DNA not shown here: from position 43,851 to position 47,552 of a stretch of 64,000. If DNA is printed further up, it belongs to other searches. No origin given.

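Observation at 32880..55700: Seven conserved punctuation modules, each with an 18-20-aa uncharged hydrophobic segment, divide the giant protein into super-repeats of shrinking length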

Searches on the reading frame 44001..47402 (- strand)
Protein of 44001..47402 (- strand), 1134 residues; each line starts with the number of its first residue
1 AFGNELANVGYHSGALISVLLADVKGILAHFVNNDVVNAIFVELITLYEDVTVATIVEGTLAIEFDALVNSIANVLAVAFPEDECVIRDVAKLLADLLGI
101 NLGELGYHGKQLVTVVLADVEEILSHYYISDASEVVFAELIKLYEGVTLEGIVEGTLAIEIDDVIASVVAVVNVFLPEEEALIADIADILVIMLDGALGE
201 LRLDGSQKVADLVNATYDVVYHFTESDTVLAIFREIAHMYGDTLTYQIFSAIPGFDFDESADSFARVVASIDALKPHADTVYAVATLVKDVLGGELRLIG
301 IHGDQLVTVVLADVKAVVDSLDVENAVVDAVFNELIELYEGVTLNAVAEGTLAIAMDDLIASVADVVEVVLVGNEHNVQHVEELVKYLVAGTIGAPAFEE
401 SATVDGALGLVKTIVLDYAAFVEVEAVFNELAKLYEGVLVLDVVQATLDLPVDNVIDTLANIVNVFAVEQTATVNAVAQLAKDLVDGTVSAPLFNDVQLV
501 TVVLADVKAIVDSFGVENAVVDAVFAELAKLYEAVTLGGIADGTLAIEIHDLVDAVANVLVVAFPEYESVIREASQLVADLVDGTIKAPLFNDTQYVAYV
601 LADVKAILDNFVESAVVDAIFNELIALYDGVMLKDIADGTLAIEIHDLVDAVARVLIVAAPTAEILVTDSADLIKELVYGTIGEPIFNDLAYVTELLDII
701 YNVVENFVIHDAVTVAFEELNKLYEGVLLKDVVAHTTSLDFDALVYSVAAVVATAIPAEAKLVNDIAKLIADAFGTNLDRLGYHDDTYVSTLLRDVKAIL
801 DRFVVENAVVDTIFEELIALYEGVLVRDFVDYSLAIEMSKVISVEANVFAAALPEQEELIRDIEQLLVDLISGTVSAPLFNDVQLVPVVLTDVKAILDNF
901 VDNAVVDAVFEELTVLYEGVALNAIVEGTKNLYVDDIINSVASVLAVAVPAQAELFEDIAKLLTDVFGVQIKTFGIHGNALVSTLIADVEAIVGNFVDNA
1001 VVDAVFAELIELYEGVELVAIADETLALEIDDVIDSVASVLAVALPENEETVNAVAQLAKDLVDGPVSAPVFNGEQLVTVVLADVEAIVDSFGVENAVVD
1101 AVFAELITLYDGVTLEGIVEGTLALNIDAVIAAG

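Call 9: search_protein_families(library=pfam, proteins=[window:44001-47402:-], max_evalue=1)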
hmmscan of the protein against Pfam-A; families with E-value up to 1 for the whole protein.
window:44001-47402:- (1134 aa): 7 families
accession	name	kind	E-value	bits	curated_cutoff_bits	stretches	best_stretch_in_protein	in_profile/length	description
PF18227.6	LepB_GAP_C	-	0.0013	19.5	25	0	1072-1098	17-43/80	LepB GAP domain C-terminal subdomain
PF19443.4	DAHL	-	0.022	14.9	38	1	472-611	43-180/221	DAHL domain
PF09077.16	Phage-MuB_C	-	0.023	15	25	0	498-534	8-44/78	Mu B transposition protein, C terminal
PF19105.5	DUF5792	-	0.04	14.6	26.8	0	740-773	101-134/159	Family of unknown function (DUF5792)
PF25567.1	TPR_SYO1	-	0.095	12.7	27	0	458-533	54-130/259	SYO1-like, TPR repeats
PF20923.2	COMMD9_HN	-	0.14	12.9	27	0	1031-1063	20-52/75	COMMD9, helical N-terminal domain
PF20996.2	DUF5581_N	-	0.19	12.2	25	0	839-904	79-144/169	Family of unknown function (DUF5581) N-terminal domain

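Call 10: search_protein_families(library=ncbifam, proteins=[window:44001-47402:-], max_evalue=1)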
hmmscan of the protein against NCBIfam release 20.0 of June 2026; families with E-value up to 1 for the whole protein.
window:44001-47402:- (1134 aa): 2 families
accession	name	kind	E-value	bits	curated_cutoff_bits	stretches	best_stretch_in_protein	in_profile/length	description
NF006298.0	PRK08487.1-1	equivalog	0.058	12.8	530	0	890-931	213-253/321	DNA polymerase III subunit delta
NF008877.0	PRK11913.1-2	equivalog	0.2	10.7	247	0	315-386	19-91/264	phenylalanine 4-monooxygenase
